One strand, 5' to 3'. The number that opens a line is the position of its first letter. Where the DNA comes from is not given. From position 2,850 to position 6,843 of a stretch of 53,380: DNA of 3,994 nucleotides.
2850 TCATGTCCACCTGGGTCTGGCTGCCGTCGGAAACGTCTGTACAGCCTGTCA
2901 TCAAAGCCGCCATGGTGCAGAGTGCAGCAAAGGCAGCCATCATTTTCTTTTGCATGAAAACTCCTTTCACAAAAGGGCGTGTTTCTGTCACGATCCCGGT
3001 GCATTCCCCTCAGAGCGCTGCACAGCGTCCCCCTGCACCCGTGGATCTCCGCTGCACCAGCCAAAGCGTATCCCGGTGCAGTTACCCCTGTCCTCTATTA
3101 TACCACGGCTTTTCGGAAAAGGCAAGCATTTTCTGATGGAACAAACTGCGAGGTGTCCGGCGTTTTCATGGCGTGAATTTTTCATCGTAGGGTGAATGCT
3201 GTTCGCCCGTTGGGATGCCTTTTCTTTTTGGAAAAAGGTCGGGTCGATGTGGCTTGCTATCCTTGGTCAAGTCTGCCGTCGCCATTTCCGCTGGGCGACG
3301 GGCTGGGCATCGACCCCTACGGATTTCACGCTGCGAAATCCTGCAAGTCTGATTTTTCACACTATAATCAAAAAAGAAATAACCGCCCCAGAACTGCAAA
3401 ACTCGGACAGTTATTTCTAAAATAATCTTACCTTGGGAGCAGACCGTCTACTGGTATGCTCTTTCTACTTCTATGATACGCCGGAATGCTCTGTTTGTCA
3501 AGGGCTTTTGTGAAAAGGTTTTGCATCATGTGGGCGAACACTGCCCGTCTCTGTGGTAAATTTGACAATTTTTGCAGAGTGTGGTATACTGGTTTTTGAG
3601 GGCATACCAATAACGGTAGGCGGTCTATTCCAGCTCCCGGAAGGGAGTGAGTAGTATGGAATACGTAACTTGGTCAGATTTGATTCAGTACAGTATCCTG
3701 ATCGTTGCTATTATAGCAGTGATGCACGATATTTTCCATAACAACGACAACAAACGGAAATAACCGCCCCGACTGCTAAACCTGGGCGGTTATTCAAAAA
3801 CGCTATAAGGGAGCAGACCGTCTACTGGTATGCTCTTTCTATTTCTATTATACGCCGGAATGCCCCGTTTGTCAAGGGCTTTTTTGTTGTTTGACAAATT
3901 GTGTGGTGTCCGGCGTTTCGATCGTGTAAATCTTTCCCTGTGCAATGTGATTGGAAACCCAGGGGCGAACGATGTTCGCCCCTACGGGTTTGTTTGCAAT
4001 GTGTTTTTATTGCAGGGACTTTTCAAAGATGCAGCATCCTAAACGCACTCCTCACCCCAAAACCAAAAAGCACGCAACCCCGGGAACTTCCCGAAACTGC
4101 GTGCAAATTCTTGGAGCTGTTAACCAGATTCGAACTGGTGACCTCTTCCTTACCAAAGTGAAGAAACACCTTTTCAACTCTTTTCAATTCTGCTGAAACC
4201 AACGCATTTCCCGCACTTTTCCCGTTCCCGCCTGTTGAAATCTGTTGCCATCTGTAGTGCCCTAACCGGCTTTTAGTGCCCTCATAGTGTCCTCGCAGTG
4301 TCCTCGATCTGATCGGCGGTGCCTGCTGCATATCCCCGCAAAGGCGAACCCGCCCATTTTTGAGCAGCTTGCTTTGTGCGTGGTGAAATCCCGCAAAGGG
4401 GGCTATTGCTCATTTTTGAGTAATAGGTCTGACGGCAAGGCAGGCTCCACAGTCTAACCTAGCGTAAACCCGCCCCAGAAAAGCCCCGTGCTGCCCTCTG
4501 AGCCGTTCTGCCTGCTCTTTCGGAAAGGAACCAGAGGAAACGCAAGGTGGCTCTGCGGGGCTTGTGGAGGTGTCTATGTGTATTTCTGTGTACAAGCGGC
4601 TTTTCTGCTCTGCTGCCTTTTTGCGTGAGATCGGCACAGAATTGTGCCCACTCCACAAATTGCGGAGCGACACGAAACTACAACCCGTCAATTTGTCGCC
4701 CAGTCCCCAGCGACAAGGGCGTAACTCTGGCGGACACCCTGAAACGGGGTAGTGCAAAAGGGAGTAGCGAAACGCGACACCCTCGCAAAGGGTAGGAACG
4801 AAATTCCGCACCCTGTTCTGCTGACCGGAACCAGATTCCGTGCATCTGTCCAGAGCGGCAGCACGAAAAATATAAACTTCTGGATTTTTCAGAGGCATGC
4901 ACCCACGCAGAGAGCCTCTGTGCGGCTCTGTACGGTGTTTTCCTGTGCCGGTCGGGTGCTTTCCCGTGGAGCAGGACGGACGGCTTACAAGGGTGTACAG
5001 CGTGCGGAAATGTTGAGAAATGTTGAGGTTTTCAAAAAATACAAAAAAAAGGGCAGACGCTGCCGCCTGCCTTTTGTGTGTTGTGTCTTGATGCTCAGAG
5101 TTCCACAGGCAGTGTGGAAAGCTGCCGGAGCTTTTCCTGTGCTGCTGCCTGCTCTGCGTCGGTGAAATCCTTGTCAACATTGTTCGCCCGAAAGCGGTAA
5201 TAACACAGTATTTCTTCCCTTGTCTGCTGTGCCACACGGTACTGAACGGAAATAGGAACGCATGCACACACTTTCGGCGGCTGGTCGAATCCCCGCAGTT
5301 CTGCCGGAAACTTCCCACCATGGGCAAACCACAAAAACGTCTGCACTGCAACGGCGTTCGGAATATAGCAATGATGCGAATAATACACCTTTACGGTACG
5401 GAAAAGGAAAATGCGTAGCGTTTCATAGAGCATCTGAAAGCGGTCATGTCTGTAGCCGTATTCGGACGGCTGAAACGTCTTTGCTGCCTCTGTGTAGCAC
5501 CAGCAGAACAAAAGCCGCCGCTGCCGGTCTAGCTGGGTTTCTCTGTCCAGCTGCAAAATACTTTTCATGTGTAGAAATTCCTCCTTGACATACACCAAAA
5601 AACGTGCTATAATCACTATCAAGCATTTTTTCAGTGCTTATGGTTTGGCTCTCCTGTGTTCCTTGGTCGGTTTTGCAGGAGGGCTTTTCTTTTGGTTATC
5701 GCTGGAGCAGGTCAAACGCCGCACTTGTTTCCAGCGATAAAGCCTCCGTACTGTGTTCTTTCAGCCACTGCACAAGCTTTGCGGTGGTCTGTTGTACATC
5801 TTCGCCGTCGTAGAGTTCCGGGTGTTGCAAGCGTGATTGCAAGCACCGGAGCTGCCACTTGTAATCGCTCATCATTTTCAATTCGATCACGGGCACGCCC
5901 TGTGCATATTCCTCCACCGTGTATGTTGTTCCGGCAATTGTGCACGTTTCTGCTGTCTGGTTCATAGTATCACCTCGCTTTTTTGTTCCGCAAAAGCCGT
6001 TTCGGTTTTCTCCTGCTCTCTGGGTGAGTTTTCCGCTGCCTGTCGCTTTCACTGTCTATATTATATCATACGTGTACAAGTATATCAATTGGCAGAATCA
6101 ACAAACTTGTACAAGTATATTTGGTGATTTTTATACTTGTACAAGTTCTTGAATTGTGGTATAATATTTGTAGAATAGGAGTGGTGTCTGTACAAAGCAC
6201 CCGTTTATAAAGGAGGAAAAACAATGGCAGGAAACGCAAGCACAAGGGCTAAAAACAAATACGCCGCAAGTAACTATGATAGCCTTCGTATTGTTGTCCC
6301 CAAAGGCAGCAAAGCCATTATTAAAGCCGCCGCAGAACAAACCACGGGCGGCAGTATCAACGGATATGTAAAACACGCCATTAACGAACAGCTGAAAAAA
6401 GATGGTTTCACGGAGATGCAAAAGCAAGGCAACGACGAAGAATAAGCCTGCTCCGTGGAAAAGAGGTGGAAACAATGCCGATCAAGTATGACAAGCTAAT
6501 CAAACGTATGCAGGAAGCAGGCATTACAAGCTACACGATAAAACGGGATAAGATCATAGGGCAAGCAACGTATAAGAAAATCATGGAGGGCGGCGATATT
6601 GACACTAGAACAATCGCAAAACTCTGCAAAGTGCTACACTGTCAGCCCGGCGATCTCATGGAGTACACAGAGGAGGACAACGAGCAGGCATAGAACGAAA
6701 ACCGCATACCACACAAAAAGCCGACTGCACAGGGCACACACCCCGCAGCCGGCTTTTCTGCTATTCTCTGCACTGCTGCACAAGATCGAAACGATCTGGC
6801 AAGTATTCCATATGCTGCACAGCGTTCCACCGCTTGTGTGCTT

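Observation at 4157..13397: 9.2-kb phage-satellite-like (PICI-type) element sitting next to a potential helper prophage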

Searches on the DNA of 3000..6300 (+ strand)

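Call 23: search_rna_families(source=window, start=3000, end=6300, threshold=evalue, max_evalue=5)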
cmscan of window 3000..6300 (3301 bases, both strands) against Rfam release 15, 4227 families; matches with E-value up to 5: 2.
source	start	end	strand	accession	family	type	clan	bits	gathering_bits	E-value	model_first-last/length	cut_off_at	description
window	3708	3785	-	RF00773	mir-298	Gene; miRNA;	-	20.8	80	0.65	1-85/85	no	mir-298 microRNA precursor family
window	3860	3972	-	RF02236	asX2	Gene; sRNA;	-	19.4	70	1.4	1-87/87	no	Xanthomonas sRNA asX2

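Call 61: search_dna_similar(query=window:4159-5640:+, collection=phages, mode=distant, max_evalue=0.01)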
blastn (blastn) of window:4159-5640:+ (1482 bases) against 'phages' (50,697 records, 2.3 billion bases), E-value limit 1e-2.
No match.

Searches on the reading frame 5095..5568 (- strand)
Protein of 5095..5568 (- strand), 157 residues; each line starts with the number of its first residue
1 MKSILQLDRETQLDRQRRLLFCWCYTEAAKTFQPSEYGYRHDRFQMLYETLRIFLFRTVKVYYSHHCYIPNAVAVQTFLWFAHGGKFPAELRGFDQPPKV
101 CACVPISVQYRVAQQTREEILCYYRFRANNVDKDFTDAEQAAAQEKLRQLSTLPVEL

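Call 14: search_protein_families(library=phrogs, proteins=[window:5095-5568:-], max_evalue=0.01)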
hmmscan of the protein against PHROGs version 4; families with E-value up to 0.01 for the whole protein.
window:5095-5568:- (157 aa): 0 families

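Call 15: search_protein_families(library=pfam, proteins=[window:5095-5568:-], max_evalue=1)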
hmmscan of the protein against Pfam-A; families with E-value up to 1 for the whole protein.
window:5095-5568:- (157 aa): 0 families

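Call 31: search_protein_families(library=ncbifam, proteins=[window:5095-5568:-], max_evalue=0.01)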
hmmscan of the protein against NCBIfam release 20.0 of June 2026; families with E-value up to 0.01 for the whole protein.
window:5095-5568:- (157 aa): 0 families

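Call 32: search_protein_families(library=padloc, proteins=[window:5095-5568:-], max_evalue=0.01)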
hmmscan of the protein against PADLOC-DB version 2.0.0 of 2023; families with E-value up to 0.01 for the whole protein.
window:5095-5568:- (157 aa): 0 families

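Call 73: find_homologous_proteins(query=window:5095-5568:-, max_evalue=0.001)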
Query window:5095-5568:- (157 aa): 25 proteins with E <= 0.001 among 92 candidates.
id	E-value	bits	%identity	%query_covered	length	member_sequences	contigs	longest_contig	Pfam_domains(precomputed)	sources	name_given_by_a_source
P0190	2.3e-102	358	99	100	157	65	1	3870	-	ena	-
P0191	2.0e-91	322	90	100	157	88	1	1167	-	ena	-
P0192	7.3e-91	320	99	89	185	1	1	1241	-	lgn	-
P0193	3.0e-62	227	98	63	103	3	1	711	-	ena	-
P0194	8.8e-44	167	86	55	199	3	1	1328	-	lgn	-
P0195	2.4e-34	137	47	100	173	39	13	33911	-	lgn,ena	-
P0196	6.1e-34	135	47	100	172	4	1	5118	-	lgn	-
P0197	2.8e-31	127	45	100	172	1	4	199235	-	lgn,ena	-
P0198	1.8e-29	121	45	100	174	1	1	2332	-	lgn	-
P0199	6.0e-29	119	46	100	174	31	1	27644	-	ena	-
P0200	2.5e-28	117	43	98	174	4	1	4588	-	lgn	-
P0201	6.4e-27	113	44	98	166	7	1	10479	-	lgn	-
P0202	8.0e-27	112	43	98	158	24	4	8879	-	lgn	-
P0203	4.7e-26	110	42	98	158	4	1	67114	-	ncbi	-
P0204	3.8e-23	100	43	100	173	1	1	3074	-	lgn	-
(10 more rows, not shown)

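Call 87: predict_structure(alignment_id=A3)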
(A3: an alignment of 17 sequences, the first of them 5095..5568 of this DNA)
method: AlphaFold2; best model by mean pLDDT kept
length: 157 residues; sequences in the alignment: 17
mean_pLDDT: 85.1   pTM: 0.81
mean pLDDT of the five models: 85.1, 82.9, 82.4, 82.1, 82.1
residues with pLDDT >= 90: 78; 70-90: 57; 50-70: 22; < 50: 0
segments of 3 or more residues with pLDDT < 50: none
pLDDT, mean of each block of 10 residues (from residue 1): 60 85 92 90 92 88 77 91 83 68 82 93 94 93 95 79
secondary structure, 60 per line:
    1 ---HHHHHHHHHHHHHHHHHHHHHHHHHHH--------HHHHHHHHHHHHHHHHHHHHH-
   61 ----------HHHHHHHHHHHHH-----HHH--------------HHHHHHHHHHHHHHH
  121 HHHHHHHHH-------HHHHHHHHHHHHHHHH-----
elements in order: H4-30 H39-59 H71-83 H106-129 H137-152

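Call 90: fold_search(model_id=the predicted structure, library=pdb)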
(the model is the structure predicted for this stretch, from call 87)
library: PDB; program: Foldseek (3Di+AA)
matches with E <= 10: 196; with E <= 0.001: 0
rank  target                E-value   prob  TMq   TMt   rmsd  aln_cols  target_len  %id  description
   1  8f5o_C                8.5e-01  0.08  0.17  0.04  17.5       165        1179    8  Structure of Leishmania tarentolae IFT-A (state 1) (released 2022-12-21)
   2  2qqy                  1.1e+00  0.25  0.28  0.31  14.0       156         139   12  Crystal structure of ferritin like, diiron-carboxylate proteins from Bacillus anthracis str. Ames (released 2007-08-14)
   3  8ruy_C                1.1e+00  0.06  0.17  0.04  18.0       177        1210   14  Structure of IFTA and IFTB in Retrograde Intraflagellar transport trains (released 2024-07-24)
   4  9i6d_A                1.4e+00  0.06  0.18  0.09  17.0       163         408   12  Glutamate transporter homologue GltPh mutant P206R in Complex with L-Aspartate and Sodium Ions in Salipro (released 2026-02-18)
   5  4dyu_D                1.7e+00  0.15  0.27  0.27  13.8       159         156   11  The crystal structure of DNA starvation/stationary phase protection protein Dps from Yersinia pestis KIM 10 (released 2012-03-14)
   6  9h2a_A                1.7e+00  0.09  0.27  0.22  14.4       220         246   12  AcMNPV complete basal cap (released 2025-06-04)
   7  9kay_Aa               1.9e+00  0.08  0.21  0.22  14.4       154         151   11  Bioengineered protein nanocarrier facilitating siRNA escape from lysosomes for targeted RNAi therapy in glioblastoma (released 2025-03-12)
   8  2vxx_B                2.1e+00  0.15  0.27  0.25  12.8       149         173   15  X-ray structure of DpsA from Thermosynechococcus elongatus (released 2009-11-17)
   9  4ja3_B                2.1e+00  0.04  0.18  0.08  14.5       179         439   11  Partially occluded inward open conformation of the xylose transporter XylE from E. coli (released 2013-05-01)
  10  6ipc_D                2.5e+00  0.10  0.25  0.27  13.6       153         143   10  Non-native human ferritin 8-mer (released 2019-03-13)
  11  7to1_A                2.6e+00  0.06  0.20  0.07  13.3       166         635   14  Cryo-EM structure of RIG-I bound to the end of p3SLR30 (+ATP) (released 2022-11-02)
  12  6lkp_E                2.8e+00  0.12  0.29  0.27  14.1       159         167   14  Crystal structure of Dps1 from the thermophilic non-heterocystous filamentous cyanobacterium Thermoleptolyngbya sp. O- (released 2020-03-25)
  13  2c41_B                2.9e+00  0.14  0.29  0.29  13.4       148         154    8  X-ray structure of Dps from Thermosynechococcus elongatus (released 2006-10-11)
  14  1bcf_A                2.9e+00  0.14  0.28  0.28  14.2       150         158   11  THE STRUCTURE OF A UNIQUE, TWO-FOLD SYMMETRIC, HAEM-BINDING SITE (released 1994-12-20)
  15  1jre_C                2.9e+00  0.12  0.27  0.28  13.5       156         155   10  DNA PROTECTION AND BINDING BY E. COLI DPS PROTEIN (released 2003-06-17)
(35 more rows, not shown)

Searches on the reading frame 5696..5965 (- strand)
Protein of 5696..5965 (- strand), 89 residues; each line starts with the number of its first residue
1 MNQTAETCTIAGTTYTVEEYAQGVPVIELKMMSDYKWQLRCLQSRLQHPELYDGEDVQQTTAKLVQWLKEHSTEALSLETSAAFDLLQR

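Call 14: search_protein_families(library=phrogs, proteins=[window:5696-5965:-], max_evalue=0.01)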
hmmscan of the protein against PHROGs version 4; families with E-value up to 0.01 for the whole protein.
window:5696-5965:- (89 aa): 0 families

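Call 15: search_protein_families(library=pfam, proteins=[window:5696-5965:-], max_evalue=1)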
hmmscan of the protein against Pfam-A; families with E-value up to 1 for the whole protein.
window:5696-5965:- (89 aa): 0 families

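Call 31: search_protein_families(library=ncbifam, proteins=[window:5696-5965:-], max_evalue=0.01)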
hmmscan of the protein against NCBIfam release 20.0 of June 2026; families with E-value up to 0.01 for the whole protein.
window:5696-5965:- (89 aa): 0 families

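Call 32: search_protein_families(library=padloc, proteins=[window:5696-5965:-], max_evalue=0.01)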
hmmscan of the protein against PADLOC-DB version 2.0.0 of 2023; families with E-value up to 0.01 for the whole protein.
window:5696-5965:- (89 aa): 0 families

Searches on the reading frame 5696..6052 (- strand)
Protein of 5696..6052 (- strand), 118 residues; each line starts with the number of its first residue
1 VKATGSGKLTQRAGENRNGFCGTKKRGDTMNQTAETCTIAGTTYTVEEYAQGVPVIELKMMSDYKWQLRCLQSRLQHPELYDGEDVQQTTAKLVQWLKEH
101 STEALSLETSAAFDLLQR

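Call 6: search_protein_families(library=pfam, proteins=[window:5696-6052:-], max_evalue=0.01)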
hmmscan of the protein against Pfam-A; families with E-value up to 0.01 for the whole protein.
window:5696-6052:- (118 aa): 0 families

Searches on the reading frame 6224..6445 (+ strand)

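Call 14: search_protein_families(library=phrogs, proteins=[window:6224-6445:+], max_evalue=0.01)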
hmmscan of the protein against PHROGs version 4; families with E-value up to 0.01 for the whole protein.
window:6224-6445:+ (73 aa): 2 families
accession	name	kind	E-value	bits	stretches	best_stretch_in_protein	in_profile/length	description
phrog_13890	-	unknown function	4.8e-14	53.1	1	4-66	3-63/73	-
phrog_11496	-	unknown function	0.00091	19.1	1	15-66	261-312/488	-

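Call 15: search_protein_families(library=pfam, proteins=[window:6224-6445:+], max_evalue=1)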
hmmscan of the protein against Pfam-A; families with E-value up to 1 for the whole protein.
window:6224-6445:+ (73 aa): 0 families

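Call 31: search_protein_families(library=ncbifam, proteins=[window:6224-6445:+], max_evalue=0.01)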
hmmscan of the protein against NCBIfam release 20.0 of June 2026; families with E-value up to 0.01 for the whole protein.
window:6224-6445:+ (73 aa): 0 families

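Call 32: search_protein_families(library=padloc, proteins=[window:6224-6445:+], max_evalue=0.01)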
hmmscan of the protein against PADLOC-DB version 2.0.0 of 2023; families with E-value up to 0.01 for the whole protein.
window:6224-6445:+ (73 aa): 0 families

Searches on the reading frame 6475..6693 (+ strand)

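Call 14: search_protein_families(library=phrogs, proteins=[window:6475-6693:+], max_evalue=0.01)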
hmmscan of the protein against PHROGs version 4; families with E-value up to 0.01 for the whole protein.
window:6475-6693:+ (72 aa): 2 families
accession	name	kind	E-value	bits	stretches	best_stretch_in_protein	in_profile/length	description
phrog_3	-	transcription regulation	4.8e-05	24.3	1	1-70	86-154/430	transcriptional repressor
phrog_4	-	transcription regulation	0.0036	17.3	1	8-70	140-200/400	transcriptional repressor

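Call 15: search_protein_families(library=pfam, proteins=[window:6475-6693:+], max_evalue=1)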
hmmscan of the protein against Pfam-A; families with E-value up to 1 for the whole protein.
window:6475-6693:+ (72 aa): 4 families
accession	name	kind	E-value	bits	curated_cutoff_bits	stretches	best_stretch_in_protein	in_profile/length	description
PF13443.12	HTH_26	-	1.3e-11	45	22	1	7-66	1-62/63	Cro/C1-type HTH DNA-binding domain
PF01381.28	HTH_3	-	0.012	16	23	1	11-61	4-55/55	Helix-turn-helix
PF16095.11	COR-A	-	0.065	13.6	35.3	1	2-68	1-61/143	C-terminal of Roc, COR-A domain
PF23305.1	DUF7082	-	0.13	12.5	27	1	15-55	103-143/155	Domain of unknown function (DUF7082)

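Call 31: search_protein_families(library=ncbifam, proteins=[window:6475-6693:+], max_evalue=0.01)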
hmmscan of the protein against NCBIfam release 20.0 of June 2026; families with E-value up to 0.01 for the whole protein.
window:6475-6693:+ (72 aa): 0 families

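Call 32: search_protein_families(library=padloc, proteins=[window:6475-6693:+], max_evalue=0.01)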
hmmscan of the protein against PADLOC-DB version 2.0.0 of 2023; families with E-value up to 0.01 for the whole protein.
window:6475-6693:+ (72 aa): 0 families
